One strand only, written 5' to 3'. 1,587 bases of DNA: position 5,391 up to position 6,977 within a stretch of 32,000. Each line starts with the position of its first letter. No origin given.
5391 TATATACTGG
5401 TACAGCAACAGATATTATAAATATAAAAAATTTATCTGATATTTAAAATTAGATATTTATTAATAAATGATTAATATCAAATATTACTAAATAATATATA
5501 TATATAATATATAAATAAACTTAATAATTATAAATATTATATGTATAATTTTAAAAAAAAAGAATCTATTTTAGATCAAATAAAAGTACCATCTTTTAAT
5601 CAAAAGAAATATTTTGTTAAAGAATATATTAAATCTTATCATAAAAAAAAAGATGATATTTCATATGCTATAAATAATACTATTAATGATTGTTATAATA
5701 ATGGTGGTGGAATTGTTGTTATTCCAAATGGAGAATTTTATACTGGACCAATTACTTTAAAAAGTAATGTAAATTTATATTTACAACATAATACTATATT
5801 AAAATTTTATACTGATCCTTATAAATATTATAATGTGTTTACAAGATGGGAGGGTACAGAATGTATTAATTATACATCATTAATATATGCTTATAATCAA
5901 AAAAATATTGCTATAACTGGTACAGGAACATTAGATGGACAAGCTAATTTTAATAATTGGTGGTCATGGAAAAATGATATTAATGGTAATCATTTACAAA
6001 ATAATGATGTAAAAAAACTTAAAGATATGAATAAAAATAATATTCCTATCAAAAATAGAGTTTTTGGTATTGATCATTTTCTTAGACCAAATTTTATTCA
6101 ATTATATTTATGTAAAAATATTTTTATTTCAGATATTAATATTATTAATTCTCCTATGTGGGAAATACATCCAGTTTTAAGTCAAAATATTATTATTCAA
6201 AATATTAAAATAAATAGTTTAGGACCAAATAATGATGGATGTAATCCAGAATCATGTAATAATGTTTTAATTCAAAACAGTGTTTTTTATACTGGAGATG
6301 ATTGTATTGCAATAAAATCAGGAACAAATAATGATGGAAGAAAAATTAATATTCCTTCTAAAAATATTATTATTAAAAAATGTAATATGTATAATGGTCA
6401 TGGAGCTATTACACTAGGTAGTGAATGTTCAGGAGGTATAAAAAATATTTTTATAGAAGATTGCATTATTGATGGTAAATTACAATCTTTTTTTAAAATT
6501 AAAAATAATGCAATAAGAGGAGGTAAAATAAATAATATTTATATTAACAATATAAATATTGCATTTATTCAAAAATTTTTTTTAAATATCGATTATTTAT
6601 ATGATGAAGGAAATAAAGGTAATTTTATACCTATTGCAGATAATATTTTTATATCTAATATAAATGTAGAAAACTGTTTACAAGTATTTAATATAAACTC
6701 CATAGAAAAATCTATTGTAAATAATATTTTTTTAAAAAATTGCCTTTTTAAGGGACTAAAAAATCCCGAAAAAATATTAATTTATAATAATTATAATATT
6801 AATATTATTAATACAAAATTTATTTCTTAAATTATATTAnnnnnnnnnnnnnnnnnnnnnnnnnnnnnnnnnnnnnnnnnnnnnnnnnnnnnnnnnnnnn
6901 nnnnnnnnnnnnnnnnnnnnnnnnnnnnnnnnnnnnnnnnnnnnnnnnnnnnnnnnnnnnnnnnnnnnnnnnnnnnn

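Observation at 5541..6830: Intact GH28 pectinase embedded among housekeeping genes of a highly reduced genome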

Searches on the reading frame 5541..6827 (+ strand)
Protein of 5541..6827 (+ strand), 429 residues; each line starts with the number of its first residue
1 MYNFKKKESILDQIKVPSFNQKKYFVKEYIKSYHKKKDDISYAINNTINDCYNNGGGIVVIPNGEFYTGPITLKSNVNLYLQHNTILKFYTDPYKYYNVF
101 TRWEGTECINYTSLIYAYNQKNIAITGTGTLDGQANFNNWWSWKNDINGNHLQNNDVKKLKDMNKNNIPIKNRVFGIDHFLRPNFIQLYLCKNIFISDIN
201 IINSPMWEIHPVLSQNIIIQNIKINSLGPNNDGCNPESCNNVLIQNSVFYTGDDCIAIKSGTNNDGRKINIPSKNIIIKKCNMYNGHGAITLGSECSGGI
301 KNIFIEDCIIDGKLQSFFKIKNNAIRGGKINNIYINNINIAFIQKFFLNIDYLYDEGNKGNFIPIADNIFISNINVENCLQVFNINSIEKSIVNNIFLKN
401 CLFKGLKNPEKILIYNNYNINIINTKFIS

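Call 3: search_protein_families(library=pfam, proteins=[window:5541-6827:+], max_evalue=1)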
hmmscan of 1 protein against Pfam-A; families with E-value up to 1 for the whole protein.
window:5541-6827:+ (429 aa): 1 family
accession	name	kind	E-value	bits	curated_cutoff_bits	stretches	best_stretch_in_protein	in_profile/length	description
PF00295.23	Glyco_hydro_28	-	1.6e-23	83.8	22.9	2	182-378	90-275/324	Glycosyl hydrolases family 28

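Call 4: search_protein_families(library=ncbifam, proteins=[window:5541-6827:+], max_evalue=1)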
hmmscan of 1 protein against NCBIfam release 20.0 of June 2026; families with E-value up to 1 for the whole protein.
window:5541-6827:+ (429 aa): 5 families
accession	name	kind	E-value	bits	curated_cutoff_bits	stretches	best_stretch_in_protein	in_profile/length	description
NF049892.1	AlphdgalacturondseBT4155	equivalog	8.8e-89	298.3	800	1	11-412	38-440/454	alpha-d-galacturonidase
NF051860.1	PolglcturonPglAAgro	equivalog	2.7e-54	184.7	600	2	182-359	226-407/502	polygalacturonase PglA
NF049899.1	RhamgalacuronBT4153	equivalog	1.9e-39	135.6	650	1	22-405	45-410/432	rhamnogalacturonidase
NF051861.1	PolglcturonPglBAgro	equivalog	8.8e-39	133.5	600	2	181-340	123-280/437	polygalacturonase PglB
NF049898.1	RhamgalacuronBT4146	equivalog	8e-28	97.3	500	2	41-283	15-227/445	rhamnogalacturonidase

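Call 6: find_homologous_proteins(query=window:5541-6827:+)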
Query window:5541-6827:+ (429 aa): 7899 proteins with E <= 0.001 among 8000 candidates; the best 120 are listed.
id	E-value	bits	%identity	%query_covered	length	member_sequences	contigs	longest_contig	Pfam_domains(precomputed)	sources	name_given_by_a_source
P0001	2.4e-283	958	100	100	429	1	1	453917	PF00295.24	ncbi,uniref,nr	ncbi:glycoside hydrolase family 28 protein [Enterobacteriaceae endosymbiont of Donacia provostii]|un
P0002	1.6e-233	794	84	100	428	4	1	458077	PF00295.24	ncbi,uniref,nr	ncbi:glycoside hydrolase family 28 protein [Enterobacteriaceae endosymbiont of Donacia proxima]|unir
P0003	5.4e-166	571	63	100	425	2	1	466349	PF00295.24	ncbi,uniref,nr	ncbi:glycoside hydrolase family 28 protein [Enterobacteriaceae endosymbiont of Macroplea appendicula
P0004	3.2e-164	565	63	100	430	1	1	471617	PF00295.24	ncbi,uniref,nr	ncbi:glycoside hydrolase family 28 protein [Enterobacteriaceae endosymbiont of Neohaemonia nigricorn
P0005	2.7e-141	490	52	94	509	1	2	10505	PF00295.24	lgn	-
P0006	3.9e-141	489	52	98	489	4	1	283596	PF00295.24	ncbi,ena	-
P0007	3.4e-138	479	51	93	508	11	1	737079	PF00295.24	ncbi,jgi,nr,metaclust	ncbi:hypothetical protein ASE93_08300 [Serratia sp. Leaf50]|nr:hypothetical protein ASE93_08300 [Ser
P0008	1.9e-137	477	54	98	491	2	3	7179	PF00295.24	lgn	-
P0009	2.8e-137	476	51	94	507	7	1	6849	PF00295.24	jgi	-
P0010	2.9e-136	473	48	98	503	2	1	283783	PF12708.13,PF00295.24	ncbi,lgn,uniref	ncbi:glycoside hydrolase family 28 protein [Uliginosibacterium sp. sgz301328]|uniref:glycoside hydro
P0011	4.8e-136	472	51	98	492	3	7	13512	PF12708.13,PF00295.24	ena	-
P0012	1.2e-134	468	51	96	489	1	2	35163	PF12708.13,PF00295.24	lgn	-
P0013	7.7e-133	462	49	94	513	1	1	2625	PF12708.13,PF00295.24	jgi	jgi:unsaturated rhamnogalacturonyl hydrolase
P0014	8.2e-133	462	51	94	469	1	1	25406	PF12708.13,PF00295.24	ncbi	-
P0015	9.3e-132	458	50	93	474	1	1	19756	PF12708.13,PF00295.24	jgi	jgi:polygalacturonase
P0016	3.4e-131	456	50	93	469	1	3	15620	PF12708.13,PF00295.24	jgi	jgi:polygalacturonase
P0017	7.6e-131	455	52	93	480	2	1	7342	PF12708.13,PF00295.24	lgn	-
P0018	3.3e-130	453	50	93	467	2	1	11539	PF12708.13,PF00295.24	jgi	-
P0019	4.7e-130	453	47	96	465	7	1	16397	PF12708.13,PF00295.24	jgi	-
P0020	5.8e-130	452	50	96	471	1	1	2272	PF12708.13,PF00295.24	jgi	jgi:unsaturated rhamnogalacturonyl hydrolase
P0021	6.5e-130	452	49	93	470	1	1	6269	PF12708.13,PF00295.24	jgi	-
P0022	1.0e-129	451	46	99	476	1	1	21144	PF12708.13,PF00295.24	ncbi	ncbi:MAG: exopolygalacturonase PelB [Calditrichia bacterium]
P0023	2.6e-129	450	49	94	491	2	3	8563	PF00295.24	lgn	-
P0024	3.1e-129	450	43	98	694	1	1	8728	PF12708.13,PF07470.20,PF00295.24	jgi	jgi:unsaturated rhamnogalacturonyl hydrolase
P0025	4.2e-129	449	48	99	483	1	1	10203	PF12708.13,PF00295.24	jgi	jgi:polygalacturonase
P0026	4.7e-129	449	49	92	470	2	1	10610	PF12708.13,PF00295.24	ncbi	-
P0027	5.8e-129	449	48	96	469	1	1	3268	PF12708.13,PF00295.24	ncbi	-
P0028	1.8e-128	447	49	94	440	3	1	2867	PF12708.13,PF00295.24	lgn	-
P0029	1.9e-128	447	50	97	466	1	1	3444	PF12708.13,PF00295.24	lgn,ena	-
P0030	2.0e-128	447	47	94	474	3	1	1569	PF12708.13,PF00295.24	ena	-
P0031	2.0e-128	447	47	96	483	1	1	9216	PF12708.13,PF00295.24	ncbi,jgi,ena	jgi:unsaturated rhamnogalacturonyl hydrolase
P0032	2.0e-128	447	49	93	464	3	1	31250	PF12708.13,PF00295.24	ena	-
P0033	2.0e-128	447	47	95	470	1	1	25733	PF12708.13,PF00295.24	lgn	-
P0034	2.2e-128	447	48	97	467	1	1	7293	PF12708.13,PF00295.24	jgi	jgi:polygalacturonase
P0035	2.2e-128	447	47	95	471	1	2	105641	PF12708.13,PF00295.24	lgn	-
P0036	2.2e-128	447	49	97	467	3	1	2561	PF12708.13,PF00295.24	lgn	-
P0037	2.5e-128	447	48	94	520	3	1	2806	PF12708.13,PF00295.24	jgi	jgi:polygalacturonase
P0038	2.7e-128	447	47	94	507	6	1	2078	PF12708.13,PF00295.24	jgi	jgi:polygalacturonase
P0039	2.7e-128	447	48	98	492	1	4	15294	PF12708.13,PF00295.24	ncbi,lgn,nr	ncbi:MAG: glycoside hydrolase family 28 protein [Formivibrio sp.]|nr:glycoside hydrolase family 28 p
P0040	2.8e-128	447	50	94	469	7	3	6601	PF12708.13,PF00295.24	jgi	-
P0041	2.9e-128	447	50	94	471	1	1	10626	PF12708.13,PF00295.24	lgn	-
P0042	3.0e-128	447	50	93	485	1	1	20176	PF12708.13,PF00295.24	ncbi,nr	ncbi:MAG TPA: glycoside hydrolase family 28 protein [Bacteroidales bacterium]|nr:glycoside hydrolase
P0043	3.6e-128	446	47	94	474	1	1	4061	PF12708.13,PF00295.24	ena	-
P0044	3.7e-128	446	48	98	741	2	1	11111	PF12708.13,PF07470.20,PF00295.24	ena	-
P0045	4.1e-128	446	46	99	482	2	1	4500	PF12708.13,PF00295.24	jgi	-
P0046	4.7e-128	446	50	93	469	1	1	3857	PF12708.13,PF00295.24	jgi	jgi:polygalacturonase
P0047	4.9e-128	446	47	94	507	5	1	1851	PF12708.13,PF00295.24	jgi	jgi:polygalacturonase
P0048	5.2e-128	446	51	93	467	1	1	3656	PF12708.13,PF00295.24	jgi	-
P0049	5.2e-128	446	49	94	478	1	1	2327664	PF12708.13,PF00295.24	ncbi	ncbi:MAG: glycoside hydrolase family 28 protein [Tenuifilaceae bacterium]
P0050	6.7e-128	446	48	96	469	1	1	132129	PF12708.13,PF00295.24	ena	-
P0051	9.1e-128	445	50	94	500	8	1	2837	PF12708.13,PF00295.24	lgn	-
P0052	9.4e-128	445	47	94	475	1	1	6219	PF12708.13,PF00295.24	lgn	-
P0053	1.1e-127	445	50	93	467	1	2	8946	PF12708.13,PF00295.24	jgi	-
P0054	1.3e-127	445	48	94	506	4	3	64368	PF12708.13,PF00295.24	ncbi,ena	-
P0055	1.4e-127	444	48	99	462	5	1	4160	PF12708.13,PF00295.24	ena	-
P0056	1.4e-127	444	47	96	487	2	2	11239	PF13229.13,PF12708.13,PF00295.24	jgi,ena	-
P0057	1.6e-127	444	47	94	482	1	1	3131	PF12708.13,PF00295.24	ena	-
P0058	1.6e-127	444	51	93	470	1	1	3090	PF12708.13,PF00295.24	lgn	-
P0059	1.8e-127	444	49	93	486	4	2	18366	PF12708.13,PF00295.24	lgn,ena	-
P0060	1.9e-127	444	48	96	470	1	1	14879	PF12708.13,PF00295.24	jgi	jgi:polygalacturonase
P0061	2.0e-127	444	49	93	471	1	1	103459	PF12708.13,PF00295.24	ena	-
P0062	2.3e-127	444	51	93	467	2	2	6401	PF12708.13,PF00295.24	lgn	-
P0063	2.5e-127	444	48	94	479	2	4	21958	PF12708.13,PF00295.24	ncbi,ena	-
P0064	2.5e-127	444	47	96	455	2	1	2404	PF12708.13,PF00295.24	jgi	-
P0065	2.7e-127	444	50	94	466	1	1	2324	PF12708.13,PF00295.24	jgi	jgi:polygalacturonase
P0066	3.6e-127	443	50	94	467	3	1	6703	PF12708.13,PF00295.24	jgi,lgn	-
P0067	3.6e-127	443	48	95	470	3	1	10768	PF12708.13,PF00295.24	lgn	-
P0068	3.9e-127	443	46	98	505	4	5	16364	PF00295.24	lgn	-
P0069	4.1e-127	443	49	93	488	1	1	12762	PF12708.13,PF00295.24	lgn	-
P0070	4.2e-127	443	46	99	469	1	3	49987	PF12708.13,PF00295.24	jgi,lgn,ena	jgi:polygalacturonase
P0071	5.2e-127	443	47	97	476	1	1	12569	PF12708.13,PF00295.24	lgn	-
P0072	5.9e-127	442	47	94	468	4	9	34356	PF12708.13,PF00295.24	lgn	-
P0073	6.8e-127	442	48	94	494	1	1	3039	PF12708.13,PF00295.24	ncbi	ncbi:MAG: glycoside hydrolase family 28 protein [Steroidobacter sp.]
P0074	7.8e-127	442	47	97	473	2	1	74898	PF12708.13,PF00295.24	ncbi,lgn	-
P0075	7.8e-127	442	46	97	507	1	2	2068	PF12708.13,PF00295.24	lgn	-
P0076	8.1e-127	442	47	96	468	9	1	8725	PF12708.13,PF00295.24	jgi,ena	-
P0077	9.0e-127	442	49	93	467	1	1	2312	PF12708.13,PF00295.24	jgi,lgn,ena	jgi:polygalacturonase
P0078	9.1e-127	442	48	93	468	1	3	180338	PF12708.13,PF00295.24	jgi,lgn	jgi:polygalacturonase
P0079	9.3e-127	442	48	96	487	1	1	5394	PF13229.13,PF00295.24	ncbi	ncbi:MAG: glycoside hydrolase family 28 protein [Betaproteobacteria bacterium]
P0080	1.1e-126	441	51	93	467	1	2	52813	PF12708.13,PF00295.24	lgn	-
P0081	1.6e-126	441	49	93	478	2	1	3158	PF12708.13,PF00295.24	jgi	-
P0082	1.7e-126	441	49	93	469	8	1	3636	PF12708.13,PF00295.24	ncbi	ncbi:MAG: glycoside hydrolase family 28 protein [Ignavibacteria bacterium]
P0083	1.8e-126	441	46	97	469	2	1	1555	PF12708.13,PF00295.24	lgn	-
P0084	2.0e-126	441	47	93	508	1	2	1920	PF12708.13,PF00295.24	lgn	-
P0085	2.1e-126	441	49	96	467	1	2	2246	PF12708.13,PF00295.24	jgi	-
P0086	2.3e-126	440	50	93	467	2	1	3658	PF12708.13,PF00295.24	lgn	-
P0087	2.8e-126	440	46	96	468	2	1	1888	PF12708.13,PF00295.24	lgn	-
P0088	3.3e-126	440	45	98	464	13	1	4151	PF12708.13,PF00295.24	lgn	-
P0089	4.5e-126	439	47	94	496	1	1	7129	PF12708.13,PF00295.24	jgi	-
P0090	5.1e-126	439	48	93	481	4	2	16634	PF12708.13,PF00295.24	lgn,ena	-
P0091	7.2e-126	439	48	94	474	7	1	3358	PF12708.13,PF00295.24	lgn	-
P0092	7.3e-126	439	48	94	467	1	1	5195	PF12708.13,PF00295.24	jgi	jgi:polygalacturonase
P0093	7.3e-126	439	48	94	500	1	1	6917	PF12708.13,PF00295.24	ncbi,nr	ncbi:MAG TPA: glycoside hydrolase family 28 protein [Rhodocyclaceae bacterium]|nr:glycoside hydrolas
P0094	7.9e-126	439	47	93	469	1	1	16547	PF12708.13,PF00295.24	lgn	-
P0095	8.0e-126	439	45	95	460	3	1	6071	PF12708.13,PF00295.24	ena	-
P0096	8.9e-126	439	48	93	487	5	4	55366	PF12708.13,PF00295.24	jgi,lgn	jgi:unsaturated rhamnogalacturonyl hydrolase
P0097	8.9e-126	439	47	98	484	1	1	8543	PF12708.13,PF00295.24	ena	-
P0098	9.1e-126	438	47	94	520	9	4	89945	PF12708.13,PF00295.24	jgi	jgi:unsaturated rhamnogalacturonyl hydrolase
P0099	1.0e-125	438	48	93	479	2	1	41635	PF13229.13,PF12708.13,PF00295.24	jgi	jgi:polygalacturonase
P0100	1.1e-125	438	47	94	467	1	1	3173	PF12708.13,PF00295.24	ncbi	-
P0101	1.3e-125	438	46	96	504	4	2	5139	PF12708.13,PF00295.24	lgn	-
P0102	1.5e-125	438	50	93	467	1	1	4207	PF12708.13,PF00295.24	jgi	-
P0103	1.5e-125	438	48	93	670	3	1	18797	PF12708.13,PF13472.13,PF00657.29,PF00295.24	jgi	jgi:polygalacturonase/lysophospholipase L1-like esterase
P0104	1.8e-125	438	49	99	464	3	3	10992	PF12708.13,PF00295.24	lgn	-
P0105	2.0e-125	437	46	95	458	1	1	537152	PF00295.24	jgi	jgi:polygalacturonase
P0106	2.1e-125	437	49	94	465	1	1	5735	PF12708.13,PF00295.24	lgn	-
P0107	2.3e-125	437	47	98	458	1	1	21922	PF12708.13,PF00295.24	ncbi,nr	ncbi:MAG: glycoside hydrolase [Opitutus sp.]|nr:glycoside hydrolase [Opitutus sp.]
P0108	2.3e-125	437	48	93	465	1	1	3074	PF12708.13,PF00295.24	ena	-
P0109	2.3e-125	437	47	94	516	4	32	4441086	PF12708.13,PF00295.24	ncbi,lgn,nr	ncbi:glycoside hydrolase family 28 protein [Sphingomonas sp. CL5.1]|nr:glycoside hydrolase family 28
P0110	2.4e-125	437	47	94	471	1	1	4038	PF13229.13,PF12708.13,PF00295.24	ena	-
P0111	2.5e-125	437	49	93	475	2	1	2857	PF12708.13,PF00295.24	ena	-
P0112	3.0e-125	437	50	93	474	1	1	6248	PF12708.13,PF00295.24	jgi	jgi:polygalacturonase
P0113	4.2e-125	436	47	99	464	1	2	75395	PF12708.13,PF00295.24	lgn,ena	-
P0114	4.6e-125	436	46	97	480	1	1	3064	PF12708.13,PF00295.24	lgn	-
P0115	4.6e-125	436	48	93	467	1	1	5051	PF12708.13,PF00295.24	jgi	jgi:polygalacturonase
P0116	4.7e-125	436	47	93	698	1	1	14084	PF12708.13,PF13472.13,PF00657.29,PF00295.24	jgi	jgi:lysophospholipase L1-like esterase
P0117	4.8e-125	436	48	94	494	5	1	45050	PF12708.13,PF00295.24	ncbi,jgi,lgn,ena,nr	ncbi:MAG: glycosyl hydrolase family 88 [Proteobacteria bacterium]|nr:glycosyl hydrolase family 88 [P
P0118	4.9e-125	436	47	96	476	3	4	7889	PF12708.13,PF00295.24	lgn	-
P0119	5.0e-125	436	47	93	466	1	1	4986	PF12708.13,PF00295.24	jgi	jgi:polygalacturonase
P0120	5.2e-125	436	49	95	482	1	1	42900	PF12708.13,PF00295.24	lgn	-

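Call 7: find_encoding_contigs(protein=window:5541-6827:+, flank=10000, max_places=6)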
Protein window:5541-6827:+ (429 aa): no gene with exactly this product is on record in the collection.
